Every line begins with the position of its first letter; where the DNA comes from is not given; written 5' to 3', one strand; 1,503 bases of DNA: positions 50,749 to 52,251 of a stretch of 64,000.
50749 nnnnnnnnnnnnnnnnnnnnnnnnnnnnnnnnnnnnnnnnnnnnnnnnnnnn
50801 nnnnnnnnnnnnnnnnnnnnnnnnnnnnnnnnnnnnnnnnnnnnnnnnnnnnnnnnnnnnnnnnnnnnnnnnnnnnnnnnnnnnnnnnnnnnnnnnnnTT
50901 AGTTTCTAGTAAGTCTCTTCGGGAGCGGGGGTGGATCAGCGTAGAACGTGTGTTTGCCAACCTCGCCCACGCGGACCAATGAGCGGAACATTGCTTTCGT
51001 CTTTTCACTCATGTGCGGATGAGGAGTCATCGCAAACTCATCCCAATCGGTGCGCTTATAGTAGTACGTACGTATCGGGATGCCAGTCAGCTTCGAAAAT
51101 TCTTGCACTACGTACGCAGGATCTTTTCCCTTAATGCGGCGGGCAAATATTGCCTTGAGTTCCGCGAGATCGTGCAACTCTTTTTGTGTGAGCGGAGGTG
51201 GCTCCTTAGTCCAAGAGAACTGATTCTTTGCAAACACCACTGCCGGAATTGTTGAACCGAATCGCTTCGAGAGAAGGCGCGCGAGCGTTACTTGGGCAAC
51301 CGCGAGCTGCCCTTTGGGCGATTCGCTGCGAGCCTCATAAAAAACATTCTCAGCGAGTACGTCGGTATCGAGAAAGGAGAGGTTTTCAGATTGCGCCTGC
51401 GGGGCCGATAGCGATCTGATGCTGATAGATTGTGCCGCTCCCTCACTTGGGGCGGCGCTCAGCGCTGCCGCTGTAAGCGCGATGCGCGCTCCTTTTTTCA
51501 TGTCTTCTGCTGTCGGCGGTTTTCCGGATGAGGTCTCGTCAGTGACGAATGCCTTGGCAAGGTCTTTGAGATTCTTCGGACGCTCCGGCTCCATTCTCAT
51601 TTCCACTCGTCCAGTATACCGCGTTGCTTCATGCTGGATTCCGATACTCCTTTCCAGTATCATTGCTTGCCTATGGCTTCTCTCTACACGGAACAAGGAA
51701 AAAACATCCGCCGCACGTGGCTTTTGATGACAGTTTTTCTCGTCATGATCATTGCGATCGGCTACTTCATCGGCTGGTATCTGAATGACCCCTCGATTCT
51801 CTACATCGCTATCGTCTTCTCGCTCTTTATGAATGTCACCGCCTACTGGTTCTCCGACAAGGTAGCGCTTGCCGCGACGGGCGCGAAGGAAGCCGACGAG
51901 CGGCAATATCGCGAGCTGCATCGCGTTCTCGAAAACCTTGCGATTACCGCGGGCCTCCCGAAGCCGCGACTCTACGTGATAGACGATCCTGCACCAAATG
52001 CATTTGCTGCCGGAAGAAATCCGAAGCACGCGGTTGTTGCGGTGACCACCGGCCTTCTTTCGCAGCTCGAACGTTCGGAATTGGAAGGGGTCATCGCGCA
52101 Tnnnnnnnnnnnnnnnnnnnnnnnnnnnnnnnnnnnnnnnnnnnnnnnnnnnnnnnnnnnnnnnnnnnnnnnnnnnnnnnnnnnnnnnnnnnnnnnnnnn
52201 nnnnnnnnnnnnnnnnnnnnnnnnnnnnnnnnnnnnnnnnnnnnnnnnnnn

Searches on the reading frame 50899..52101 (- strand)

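Call 86: search_protein_families(library=pfam, proteins=[window:50899-52101:-], max_evalue=0.0001)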
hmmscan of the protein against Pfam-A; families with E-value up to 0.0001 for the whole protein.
window:50899-52101:- (400 aa): 1 family
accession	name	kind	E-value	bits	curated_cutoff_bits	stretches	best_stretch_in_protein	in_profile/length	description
PF07486.17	Hydrolase_2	-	2.8e-11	44.4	27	1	260-330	2-68/100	Cell Wall Hydrolase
